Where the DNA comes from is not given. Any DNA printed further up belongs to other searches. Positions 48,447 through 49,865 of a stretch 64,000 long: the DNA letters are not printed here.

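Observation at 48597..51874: Radical SAM DNA modification/repair-type protein translationally coupled to a Hel308/Ski2-like helicase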

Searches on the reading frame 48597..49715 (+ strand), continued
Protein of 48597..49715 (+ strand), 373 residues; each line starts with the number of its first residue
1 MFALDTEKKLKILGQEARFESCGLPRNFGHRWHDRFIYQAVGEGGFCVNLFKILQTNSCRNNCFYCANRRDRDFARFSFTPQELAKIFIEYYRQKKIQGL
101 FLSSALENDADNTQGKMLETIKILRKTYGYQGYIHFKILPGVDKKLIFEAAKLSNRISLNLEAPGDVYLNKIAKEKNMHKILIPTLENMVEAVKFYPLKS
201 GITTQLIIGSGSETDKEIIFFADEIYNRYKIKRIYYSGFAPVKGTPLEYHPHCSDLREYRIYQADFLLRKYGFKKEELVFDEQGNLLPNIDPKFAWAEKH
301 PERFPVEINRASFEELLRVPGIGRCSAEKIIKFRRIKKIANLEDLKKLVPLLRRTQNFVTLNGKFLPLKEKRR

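Call 31: search_solved_structures(query=window:48597-49715:+, max_evalue=0.01)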
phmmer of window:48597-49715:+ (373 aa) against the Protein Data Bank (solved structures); distinct sequences matched with E-value up to 0.01: 9.
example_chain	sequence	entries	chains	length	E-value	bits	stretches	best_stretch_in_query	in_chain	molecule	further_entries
2duy_A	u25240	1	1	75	0.00019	24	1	303-351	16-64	Competence protein ComEA-related protein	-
7o1p_A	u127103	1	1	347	0.0064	19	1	53-85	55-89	[FeFe] hydrogenase maturase subunit HydE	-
3ciw_A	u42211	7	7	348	0.0064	19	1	53-85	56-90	FeFe-Hydrogenase maturase | [FeFe] hydrogenase maturase subunit HydE | Biotin synthetase, putative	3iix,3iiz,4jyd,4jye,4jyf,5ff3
3cix_A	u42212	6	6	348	0.0064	19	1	53-85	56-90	FeFe-Hydrogenase maturase | [FeFe] hydrogenase maturase subunit HydE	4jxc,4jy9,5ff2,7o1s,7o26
7o1o_A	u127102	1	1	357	0.0066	18.9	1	53-85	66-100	[FeFe] hydrogenase maturase subunit HydE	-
5fep_A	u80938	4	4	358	0.0066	18.9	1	53-85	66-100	[FeFe] hydrogenase maturase subunit HydE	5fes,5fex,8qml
8qmk_A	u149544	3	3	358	0.0066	18.9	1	53-85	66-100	[FeFe] hydrogenase maturase subunit HydE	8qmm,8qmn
5few_A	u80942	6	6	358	0.0066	18.9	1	53-85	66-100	[FeFe] hydrogenase maturase subunit HydE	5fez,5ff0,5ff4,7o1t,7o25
4jy8_A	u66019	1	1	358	0.0067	18.9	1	53-85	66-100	FEFE-HYDROGENASE MATURASE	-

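Call 33: get_annotated_region(hit=H2, flank=3000)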
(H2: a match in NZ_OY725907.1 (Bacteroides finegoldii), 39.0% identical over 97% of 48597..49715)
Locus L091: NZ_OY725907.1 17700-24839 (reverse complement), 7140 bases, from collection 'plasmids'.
description: Bacteroides finegoldii strain Bacteroides finegoldii TSDC17.2-1.1 plasmid 5, complete sequence
organism: Bacteroides finegoldii (NCBI taxid 338188)
taxonomy: Bacteria; Bacteroidota; Bacteroidia; Bacteroidales; Bacteroidaceae; Bacteroides; Bacteroides finegoldii
host: -; source: -; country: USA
typing (MOB-suite, as given by PLSDB): non-mobilizable
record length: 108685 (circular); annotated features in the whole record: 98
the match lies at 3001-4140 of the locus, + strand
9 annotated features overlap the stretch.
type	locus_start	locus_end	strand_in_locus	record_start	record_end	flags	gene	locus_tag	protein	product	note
CDS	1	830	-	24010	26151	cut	-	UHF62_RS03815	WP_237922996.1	KamA family protein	-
CDS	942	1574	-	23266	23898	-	-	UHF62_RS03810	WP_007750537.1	hypothetical protein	-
CDS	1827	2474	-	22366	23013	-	-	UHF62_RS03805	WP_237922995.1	ATP-binding protein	-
CDS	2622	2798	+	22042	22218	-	-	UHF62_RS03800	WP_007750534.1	histone H1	-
CDS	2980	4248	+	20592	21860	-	-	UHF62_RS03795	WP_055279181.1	putative DNA modification/repair radical SAM protein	-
CDS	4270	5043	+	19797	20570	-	-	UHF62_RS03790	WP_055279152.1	TIGR03915 family putative DNA repair protein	GO:0008150 - biological_process [Evidence IEA]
CDS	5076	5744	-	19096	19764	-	-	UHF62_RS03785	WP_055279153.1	MgtC/SapB family protein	-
CDS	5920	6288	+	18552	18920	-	-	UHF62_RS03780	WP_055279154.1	DUF2809 domain-containing protein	-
CDS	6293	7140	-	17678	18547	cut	-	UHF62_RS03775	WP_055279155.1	ion transporter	-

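Call 34: get_annotated_region(hit=H4, flank=3000)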
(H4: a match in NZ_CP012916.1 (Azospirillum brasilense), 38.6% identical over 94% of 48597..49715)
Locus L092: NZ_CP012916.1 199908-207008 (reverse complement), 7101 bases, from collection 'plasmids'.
description: Azospirillum brasilense strain Sp 7 plasmid ABSP7_p2, complete sequence
organism: Azospirillum brasilense (NCBI taxid 192)
taxonomy: Bacteria; Pseudomonadota; Alphaproteobacteria; Rhodospirillales; Azospirillaceae; Azospirillum; Azospirillum brasilense
host: -; source: Digitaria eriantha,microbe,root; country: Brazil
typing (MOB-suite, as given by PLSDB): non-mobilizable
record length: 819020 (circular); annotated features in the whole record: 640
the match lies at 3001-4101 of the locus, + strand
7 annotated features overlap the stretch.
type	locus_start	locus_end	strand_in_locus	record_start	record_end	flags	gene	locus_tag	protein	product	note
CDS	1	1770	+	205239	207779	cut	-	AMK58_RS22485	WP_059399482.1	FtsX-like permease family protein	-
CDS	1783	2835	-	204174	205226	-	-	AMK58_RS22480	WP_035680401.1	serine hydrolase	-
CDS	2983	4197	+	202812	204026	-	-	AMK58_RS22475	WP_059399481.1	putative DNA modification/repair radical SAM protein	-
CDS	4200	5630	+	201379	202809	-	-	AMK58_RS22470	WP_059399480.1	UdgX family uracil-DNA binding protein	-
CDS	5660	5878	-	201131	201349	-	-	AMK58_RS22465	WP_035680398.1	hypothetical protein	-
CDS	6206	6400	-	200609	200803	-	-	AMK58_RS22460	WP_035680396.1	hypothetical protein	-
CDS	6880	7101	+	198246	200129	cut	-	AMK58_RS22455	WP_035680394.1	methanol/ethanol family PQQ-dependent dehydrogenase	-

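Call 44: find_encoding_contigs(protein=P0004, flank=10000, max_places=2)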
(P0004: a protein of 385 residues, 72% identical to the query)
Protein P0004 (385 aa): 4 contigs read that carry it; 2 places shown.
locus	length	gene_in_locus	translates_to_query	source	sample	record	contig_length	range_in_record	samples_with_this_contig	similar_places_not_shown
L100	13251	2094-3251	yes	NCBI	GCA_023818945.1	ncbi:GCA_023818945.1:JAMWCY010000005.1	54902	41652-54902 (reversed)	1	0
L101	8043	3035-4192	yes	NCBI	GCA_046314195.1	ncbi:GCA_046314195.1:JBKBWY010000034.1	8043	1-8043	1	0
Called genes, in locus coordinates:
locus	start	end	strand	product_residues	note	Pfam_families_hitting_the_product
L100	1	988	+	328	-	?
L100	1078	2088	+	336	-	PF01137:RTC, PF05189:RTC_insert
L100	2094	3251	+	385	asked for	PF04055:Radical_SAM, PF12836:HHH_3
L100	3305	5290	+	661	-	PF01636:APH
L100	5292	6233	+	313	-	-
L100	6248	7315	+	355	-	-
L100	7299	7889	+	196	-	-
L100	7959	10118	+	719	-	PF00270:DEAD, PF04851:ResIII, PF00271:Helicase_C, PF20470:HTH_61 (faint), PF21280:Helicase_dom4_arc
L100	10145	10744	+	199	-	-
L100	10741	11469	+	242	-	PF02578:Cu-oxidase_4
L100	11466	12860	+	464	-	PF00753:Lactamase_B, PF12706:Lactamase_B_2 (weak), PF16661:Lactamase_B_6, PF10996:Beta-Casp, PF07521:RMMBL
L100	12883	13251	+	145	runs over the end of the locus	PF02580:Tyr_Deacylase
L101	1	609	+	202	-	PF00326:Peptidase_S9 (weak), PF00561:Abhydrolase_1, PF12146:Hydrolase_4, PF12697:Abhydrolase_6, PF02129:Peptidase_S15, PF01738:DLH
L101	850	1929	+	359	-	-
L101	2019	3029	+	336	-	PF01137:RTC, PF05189:RTC_insert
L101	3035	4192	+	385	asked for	PF04055:Radical_SAM, PF12836:HHH_3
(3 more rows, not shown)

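Call 49: predict_structure(alignment_id=A1)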
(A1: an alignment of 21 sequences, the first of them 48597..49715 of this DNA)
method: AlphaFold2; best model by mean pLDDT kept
length: 373 residues; sequences in the alignment: 21
mean_pLDDT: 87.3   pTM: 0.86
mean pLDDT of the five models: 87.3, 85.0, 82.8, 82.5, 82.3
residues with pLDDT >= 90: 239; 70-90: 88; 50-70: 40; < 50: 6
segments of 3 or more residues with pLDDT < 50: none
pLDDT, mean of each block of 10 residues (from residue 1): 67 70 63 69 74 82 53 74 94 92 86 96 97 94 97 96 91 87 97 96 91 93 96 90 77 89 94 95 94 96 96 97 95 94 92 91 87 47
secondary structure, 60 per line:
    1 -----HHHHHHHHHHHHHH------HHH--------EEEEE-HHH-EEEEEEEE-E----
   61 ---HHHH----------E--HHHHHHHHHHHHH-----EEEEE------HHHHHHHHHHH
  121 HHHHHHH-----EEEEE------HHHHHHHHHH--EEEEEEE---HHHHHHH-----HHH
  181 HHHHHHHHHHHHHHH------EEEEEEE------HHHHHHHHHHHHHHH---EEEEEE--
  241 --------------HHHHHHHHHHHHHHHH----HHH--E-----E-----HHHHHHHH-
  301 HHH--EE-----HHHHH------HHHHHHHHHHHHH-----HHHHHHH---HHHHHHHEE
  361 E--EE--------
elements in order: H6-19 E37-41 E47-54 H64-67 H81-93 E99-103 H110-127 E133-137 H144-153 E156-162 H166-172 H178-195 E202-208 H215-229 E233-238 H255-270 H292-299 H313-317 H324-336 H342-348 H352-358 E359-361

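Call 52: search_protein_families(library=ncbifam, proteins=[L001:6985-7995:+, P0011, P0056, P0029, L091:2980-4245:+, L077:10001-11176:+], max_evalue=1e-10)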
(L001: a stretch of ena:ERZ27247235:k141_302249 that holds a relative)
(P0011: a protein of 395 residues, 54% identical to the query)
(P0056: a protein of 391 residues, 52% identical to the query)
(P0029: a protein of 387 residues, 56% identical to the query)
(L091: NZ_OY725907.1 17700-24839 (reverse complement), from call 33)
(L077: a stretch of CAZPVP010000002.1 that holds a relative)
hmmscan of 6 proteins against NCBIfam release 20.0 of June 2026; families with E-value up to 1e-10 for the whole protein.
L001:6985-7995:+ (337 aa): 4 families
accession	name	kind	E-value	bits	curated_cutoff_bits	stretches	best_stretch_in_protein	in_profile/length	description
TIGR03399.1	RNA_3prim_cycl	equivalog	5.6e-110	367.6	250.05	1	2-327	1-325/326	RNA 3'-terminal phosphate cyclase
NF003246.0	PRK04204.1-2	equivalog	2.6e-89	299.8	352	1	1-328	3-325/342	RNA 3'-terminal phosphate cyclase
NF003247.0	PRK04204.1-3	equivalog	1e-47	163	333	1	1-329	4-326/338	RNA 3'-terminal phosphate cyclase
TIGR03400.1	18S_RNA_Rcl1p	equivalog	1.1e-42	146.2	227.95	1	12-315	5-312/360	18S rRNA biogenesis protein RCL1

P0011 (395 aa): 1 family
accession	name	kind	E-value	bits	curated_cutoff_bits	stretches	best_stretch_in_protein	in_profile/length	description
TIGR03916.1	rSAM_link_UDG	hypoth_equivalog_domain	2.7e-102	343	343.5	1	13-389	3-395/415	putative DNA modification/repair radical SAM protein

P0056 (391 aa): 1 family
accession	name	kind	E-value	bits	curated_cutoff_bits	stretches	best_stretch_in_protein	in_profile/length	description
TIGR03916.1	rSAM_link_UDG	hypoth_equivalog_domain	3.8e-103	345.8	343.5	1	9-370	3-380/415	putative DNA modification/repair radical SAM protein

P0029 (387 aa): 1 family
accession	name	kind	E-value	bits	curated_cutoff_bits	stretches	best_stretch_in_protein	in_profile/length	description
TIGR03916.1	rSAM_link_UDG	hypoth_equivalog_domain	4.9e-97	325.7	343.5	1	44-367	47-383/415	putative DNA modification/repair radical SAM protein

L091:2980-4245:+ (422 aa): 1 family
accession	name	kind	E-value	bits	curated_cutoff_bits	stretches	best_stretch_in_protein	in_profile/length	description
TIGR03916.1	rSAM_link_UDG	hypoth_equivalog_domain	2.4e-199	662.7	343.5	1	6-414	2-406/415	putative DNA modification/repair radical SAM protein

L077:10001-11176:+ (392 aa): 1 family
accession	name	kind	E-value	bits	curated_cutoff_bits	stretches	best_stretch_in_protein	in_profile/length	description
TIGR03916.1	rSAM_link_UDG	hypoth_equivalog_domain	2.3e-146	488.1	343.5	1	6-377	3-383/415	putative DNA modification/repair radical SAM protein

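Call 61: get_annotated_region(hit=H1, flank=2500)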
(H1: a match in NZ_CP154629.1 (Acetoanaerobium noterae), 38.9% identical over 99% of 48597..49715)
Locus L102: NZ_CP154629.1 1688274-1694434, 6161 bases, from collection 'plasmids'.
description: Acetoanaerobium noterae strain DSL2 plasmid pTPELB2, complete sequence
organism: Acetoanaerobium noterae (NCBI taxid 745369)
taxonomy: Bacteria; Bacillota; Clostridia; Peptostreptococcales; Filifactoraceae; Acetoanaerobium; Acetoanaerobium noterae
host: -; source: cell culture,Sludge of a digestion tower of a wastewater treatment plant; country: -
typing (MOB-suite, as given by PLSDB): non-mobilizable
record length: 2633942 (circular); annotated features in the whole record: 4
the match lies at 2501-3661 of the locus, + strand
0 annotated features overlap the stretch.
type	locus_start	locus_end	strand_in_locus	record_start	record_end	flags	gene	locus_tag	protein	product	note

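Call 62: get_annotated_region(hit=H7, flank=2500)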
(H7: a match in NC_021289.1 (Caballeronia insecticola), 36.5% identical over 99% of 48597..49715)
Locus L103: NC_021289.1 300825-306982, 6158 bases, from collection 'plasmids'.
description: Caballeronia insecticola plasmid p1, complete sequence
organism: Caballeronia insecticola (NCBI taxid 758793)
taxonomy: Bacteria; Pseudomonadota; Betaproteobacteria; Burkholderiales; Burkholderiaceae; Caballeronia; Caballeronia insecticola
host: -; source: -; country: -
typing (MOB-suite, as given by PLSDB): non-mobilizable
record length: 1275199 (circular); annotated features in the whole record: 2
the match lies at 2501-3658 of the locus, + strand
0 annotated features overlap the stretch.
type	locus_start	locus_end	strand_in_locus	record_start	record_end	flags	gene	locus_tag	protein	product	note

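Call 63: get_annotated_region(hit=H10, flank=2500)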
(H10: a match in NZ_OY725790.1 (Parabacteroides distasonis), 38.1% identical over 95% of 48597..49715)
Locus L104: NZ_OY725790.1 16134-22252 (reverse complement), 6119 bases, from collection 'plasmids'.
description: Parabacteroides distasonis strain Parabacteroides distasonis TSDC17.2-1.1 plasmid 45, complete sequence
organism: Parabacteroides distasonis (NCBI taxid 823)
taxonomy: Bacteria; Bacteroidota; Bacteroidia; Bacteroidales; Tannerellaceae; Parabacteroides; Parabacteroides distasonis
host: -; source: -; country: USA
typing (MOB-suite, as given by PLSDB): non-mobilizable
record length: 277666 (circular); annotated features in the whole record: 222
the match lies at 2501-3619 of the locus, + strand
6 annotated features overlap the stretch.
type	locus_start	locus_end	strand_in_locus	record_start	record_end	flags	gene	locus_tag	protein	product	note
CDS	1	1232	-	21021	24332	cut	-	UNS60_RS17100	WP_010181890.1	TonB-dependent receptor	-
CDS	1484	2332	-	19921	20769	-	-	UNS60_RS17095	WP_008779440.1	FecR domain-containing protein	-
CDS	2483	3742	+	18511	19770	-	-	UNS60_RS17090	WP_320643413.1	putative DNA modification/repair radical SAM protein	-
CDS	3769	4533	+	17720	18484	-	-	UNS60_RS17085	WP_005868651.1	TIGR03915 family putative DNA repair protein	GO:0008150 - biological_process [Evidence IEA]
CDS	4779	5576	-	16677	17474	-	-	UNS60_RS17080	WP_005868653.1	DUF1080 domain-containing protein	-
CDS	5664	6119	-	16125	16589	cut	queF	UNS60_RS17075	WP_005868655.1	preQ(1) synthase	-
